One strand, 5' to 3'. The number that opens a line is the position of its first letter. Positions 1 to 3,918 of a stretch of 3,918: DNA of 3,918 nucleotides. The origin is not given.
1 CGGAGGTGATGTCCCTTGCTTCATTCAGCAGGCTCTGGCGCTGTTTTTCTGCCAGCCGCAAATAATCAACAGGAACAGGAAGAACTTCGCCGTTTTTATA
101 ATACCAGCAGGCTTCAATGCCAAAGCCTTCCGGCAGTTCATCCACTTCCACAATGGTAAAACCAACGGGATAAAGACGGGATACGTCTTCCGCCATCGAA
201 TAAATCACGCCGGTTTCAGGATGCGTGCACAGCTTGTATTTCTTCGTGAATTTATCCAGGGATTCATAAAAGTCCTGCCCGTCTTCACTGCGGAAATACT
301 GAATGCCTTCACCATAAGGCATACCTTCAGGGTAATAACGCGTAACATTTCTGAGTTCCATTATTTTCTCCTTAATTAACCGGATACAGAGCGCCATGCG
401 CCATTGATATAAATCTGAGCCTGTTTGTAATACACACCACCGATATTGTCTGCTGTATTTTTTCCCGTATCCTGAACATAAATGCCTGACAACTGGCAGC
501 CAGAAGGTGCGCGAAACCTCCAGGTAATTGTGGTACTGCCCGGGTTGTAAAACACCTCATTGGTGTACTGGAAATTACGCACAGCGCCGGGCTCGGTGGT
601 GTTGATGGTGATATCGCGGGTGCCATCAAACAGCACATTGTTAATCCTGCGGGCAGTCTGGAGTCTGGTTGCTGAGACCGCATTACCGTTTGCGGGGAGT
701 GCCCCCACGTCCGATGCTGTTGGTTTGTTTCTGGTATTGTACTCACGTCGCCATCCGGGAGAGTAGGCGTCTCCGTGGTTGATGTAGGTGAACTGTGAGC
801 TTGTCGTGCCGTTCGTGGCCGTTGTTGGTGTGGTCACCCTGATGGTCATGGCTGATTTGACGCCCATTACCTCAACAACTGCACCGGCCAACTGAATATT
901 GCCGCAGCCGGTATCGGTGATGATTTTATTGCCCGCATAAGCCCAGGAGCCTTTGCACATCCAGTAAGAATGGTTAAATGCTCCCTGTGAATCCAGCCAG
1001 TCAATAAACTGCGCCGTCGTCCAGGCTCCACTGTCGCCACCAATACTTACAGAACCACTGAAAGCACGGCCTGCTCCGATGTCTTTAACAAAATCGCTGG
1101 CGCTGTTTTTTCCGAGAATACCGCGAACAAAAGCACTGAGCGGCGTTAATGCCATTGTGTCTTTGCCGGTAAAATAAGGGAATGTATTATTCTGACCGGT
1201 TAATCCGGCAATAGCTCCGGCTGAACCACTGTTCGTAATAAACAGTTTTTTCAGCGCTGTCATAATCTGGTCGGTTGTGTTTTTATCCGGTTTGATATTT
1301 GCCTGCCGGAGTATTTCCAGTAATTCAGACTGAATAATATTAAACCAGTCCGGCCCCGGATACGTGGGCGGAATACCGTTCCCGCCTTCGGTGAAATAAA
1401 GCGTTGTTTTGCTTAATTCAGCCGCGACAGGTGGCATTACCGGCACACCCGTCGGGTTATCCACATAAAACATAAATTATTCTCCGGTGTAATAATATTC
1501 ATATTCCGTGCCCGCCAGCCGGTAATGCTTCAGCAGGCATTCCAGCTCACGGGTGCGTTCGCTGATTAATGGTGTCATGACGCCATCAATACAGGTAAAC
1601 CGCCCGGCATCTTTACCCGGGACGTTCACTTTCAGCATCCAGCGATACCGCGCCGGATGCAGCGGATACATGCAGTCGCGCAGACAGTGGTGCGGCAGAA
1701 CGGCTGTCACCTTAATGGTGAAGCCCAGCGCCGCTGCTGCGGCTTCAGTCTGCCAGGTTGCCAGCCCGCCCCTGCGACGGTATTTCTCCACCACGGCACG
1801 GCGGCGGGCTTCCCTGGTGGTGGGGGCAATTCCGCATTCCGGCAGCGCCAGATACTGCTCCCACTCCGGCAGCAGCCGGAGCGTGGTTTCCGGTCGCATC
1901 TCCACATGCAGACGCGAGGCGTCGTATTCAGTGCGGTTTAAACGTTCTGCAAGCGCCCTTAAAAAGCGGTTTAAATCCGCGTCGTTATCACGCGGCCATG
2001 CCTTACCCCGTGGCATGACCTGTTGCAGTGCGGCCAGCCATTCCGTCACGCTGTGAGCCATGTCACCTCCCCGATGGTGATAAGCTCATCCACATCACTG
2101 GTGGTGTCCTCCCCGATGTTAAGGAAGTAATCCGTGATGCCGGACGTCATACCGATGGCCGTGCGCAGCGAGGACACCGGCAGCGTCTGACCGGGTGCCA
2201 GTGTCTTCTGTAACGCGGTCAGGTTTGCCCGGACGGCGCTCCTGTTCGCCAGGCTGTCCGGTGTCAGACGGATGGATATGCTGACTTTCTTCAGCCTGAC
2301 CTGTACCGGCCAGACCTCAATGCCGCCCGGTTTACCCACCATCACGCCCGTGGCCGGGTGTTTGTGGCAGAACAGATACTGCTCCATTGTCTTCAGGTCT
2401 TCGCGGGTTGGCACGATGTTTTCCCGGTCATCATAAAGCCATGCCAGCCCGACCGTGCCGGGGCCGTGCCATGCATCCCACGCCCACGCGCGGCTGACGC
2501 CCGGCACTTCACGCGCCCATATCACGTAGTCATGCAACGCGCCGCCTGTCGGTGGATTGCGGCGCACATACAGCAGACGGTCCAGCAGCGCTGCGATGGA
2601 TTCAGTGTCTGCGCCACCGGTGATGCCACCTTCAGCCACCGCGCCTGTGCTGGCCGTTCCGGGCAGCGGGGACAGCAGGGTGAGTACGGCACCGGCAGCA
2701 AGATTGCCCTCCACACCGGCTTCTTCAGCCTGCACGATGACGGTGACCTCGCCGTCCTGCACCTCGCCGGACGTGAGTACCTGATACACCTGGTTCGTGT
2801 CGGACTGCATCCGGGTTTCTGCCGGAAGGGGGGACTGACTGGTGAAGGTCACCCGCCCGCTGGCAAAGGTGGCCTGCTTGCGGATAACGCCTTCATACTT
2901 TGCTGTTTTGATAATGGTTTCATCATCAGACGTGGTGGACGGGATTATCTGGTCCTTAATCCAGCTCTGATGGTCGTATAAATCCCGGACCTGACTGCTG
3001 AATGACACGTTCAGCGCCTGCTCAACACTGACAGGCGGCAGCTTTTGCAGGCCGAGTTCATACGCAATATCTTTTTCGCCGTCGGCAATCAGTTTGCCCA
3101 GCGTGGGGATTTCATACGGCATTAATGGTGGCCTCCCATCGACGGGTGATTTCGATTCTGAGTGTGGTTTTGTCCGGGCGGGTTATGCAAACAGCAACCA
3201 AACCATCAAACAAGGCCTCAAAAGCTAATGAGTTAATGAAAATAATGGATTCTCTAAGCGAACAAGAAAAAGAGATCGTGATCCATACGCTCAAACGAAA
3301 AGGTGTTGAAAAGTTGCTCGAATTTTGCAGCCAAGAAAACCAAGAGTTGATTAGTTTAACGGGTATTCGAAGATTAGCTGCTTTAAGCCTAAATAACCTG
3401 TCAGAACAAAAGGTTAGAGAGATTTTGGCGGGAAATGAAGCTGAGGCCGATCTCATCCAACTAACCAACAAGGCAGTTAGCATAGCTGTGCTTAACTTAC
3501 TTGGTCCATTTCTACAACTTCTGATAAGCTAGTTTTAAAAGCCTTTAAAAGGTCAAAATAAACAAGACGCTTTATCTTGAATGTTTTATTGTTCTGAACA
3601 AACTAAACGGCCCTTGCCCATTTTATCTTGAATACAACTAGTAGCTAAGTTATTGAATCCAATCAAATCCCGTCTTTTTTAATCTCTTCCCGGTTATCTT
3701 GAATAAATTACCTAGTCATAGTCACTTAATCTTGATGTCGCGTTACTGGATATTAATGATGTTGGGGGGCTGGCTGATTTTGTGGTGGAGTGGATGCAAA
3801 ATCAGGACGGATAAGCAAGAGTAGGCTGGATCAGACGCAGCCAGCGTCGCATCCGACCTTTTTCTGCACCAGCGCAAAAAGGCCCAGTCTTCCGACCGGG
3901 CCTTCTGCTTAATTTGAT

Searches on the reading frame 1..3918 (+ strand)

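Call 46: search_protein_families(library=phrogs, proteins=[L014:4595-6844:-], max_evalue=0.00001)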
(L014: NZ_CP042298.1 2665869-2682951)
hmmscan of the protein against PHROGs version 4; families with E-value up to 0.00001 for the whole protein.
L014:4595-6844:- (749 aa): 35 families (the best 25 are shown)
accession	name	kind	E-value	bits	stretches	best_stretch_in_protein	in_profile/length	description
phrog_2636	-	tail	4.5e-175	584.9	2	192-749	111-568/568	tail fiber protein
phrog_17582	-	tail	2.2e-98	330.2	2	6-216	7-226/296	tail fiber protein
phrog_8713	-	tail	3.2e-98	330.9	1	5-456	6-480/509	tail fiber protein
phrog_7032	-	tail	4.5e-57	194.8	1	255-505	153-386/866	tail fiber protein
phrog_454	-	tail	3e-50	172.4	2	400-500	389-489/1376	tail fiber protein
phrog_2631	-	tail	1.9e-46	159.9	1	149-500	178-475/644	tail fiber protein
phrog_3279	-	tail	3.7e-36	126.5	2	5-154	6-157/396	tail fiber protein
phrog_4128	-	tail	3.6e-34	119.8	1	4-321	5-333/603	tail fiber protein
phrog_295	-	tail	1.4e-31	111.1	1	4-445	5-395/794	tail fiber protein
phrog_1419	-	tail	1.9e-28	100.1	1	3-332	4-326/793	tail protein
phrog_366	-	tail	1.2e-21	78.7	1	6-163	7-162/474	tail fiber protein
phrog_6043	-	unknown function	3e-20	73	1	369-495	432-556/814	-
phrog_23469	-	unknown function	5e-18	65.9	1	4-137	4-139/673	-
phrog_327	-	tail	7.9e-16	59.5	1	308-480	157-260/618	tail protein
phrog_6578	-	tail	3e-15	56.2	1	38-230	8-212/1210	tail fiber protein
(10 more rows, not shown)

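Call 47: search_protein_families(library=pfam, proteins=[L014:4595-6844:-, L001:6267-7637:-], max_evalue=0.001)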
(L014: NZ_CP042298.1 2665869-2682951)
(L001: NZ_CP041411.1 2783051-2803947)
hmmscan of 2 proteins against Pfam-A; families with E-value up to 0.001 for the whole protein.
L014:4595-6844:- (749 aa): 3 families
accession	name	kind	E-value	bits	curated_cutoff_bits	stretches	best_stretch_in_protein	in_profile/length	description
PF08400.16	phage_tail_N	-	1.9e-27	96.3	26.6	1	4-129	5-132/134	Prophage tail fibre N-terminal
PF03406.18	Phage_fiber_2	-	5.6e-16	58.3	22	1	333-372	1-40/42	Phage tail fibre repeat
PF13620.12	CarboxypepD_reg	-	1.3e-07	32.3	32.3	1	4-76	2-70/82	Carboxypeptidase regulatory-like domain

L001:6267-7637:- (456 aa): 2 families
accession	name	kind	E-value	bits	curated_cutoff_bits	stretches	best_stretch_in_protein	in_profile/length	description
PF13472.12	Lipase_GDSL_2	-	9.8e-18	65.7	32.9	1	277-441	2-176/178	GDSL-like Lipase/Acylhydrolase family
PF00657.28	Lipase_GDSL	-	2.4e-07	31.5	23.6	1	277-441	4-201/208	GDSL-like Lipase/Acylhydrolase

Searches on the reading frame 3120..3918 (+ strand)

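Call 46: search_protein_families(library=phrogs, proteins=[L021:3294-3800:+], max_evalue=0.00001)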
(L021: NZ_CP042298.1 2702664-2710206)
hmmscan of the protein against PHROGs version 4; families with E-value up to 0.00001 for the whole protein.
L021:3294-3800:+ (168 aa): 4 families
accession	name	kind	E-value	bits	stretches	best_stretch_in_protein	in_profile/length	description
phrog_7148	-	transcription regulation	4.3e-63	213.2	1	1-166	3-172/176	transcriptional repressor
phrog_13142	-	unknown function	4.9e-17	63.3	1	3-103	3-99/168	-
phrog_3037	-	transcription regulation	1.2e-13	52.3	1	69-157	88-179/189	transcriptional repressor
phrog_310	-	integration and excision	1.1e-12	48.6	1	2-102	4-109/696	transposase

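Call 47: search_protein_families(library=pfam, proteins=[L021:3294-3800:+], max_evalue=0.001)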
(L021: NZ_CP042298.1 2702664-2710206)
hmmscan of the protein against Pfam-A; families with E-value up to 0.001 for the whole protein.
L021:3294-3800:+ (168 aa): 1 family
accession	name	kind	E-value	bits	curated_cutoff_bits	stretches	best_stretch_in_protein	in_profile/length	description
PF02316.22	HTH_Tnp_Mu_1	-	1.7e-09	38.6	23.3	1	12-133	2-121/134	Mu DNA-binding domain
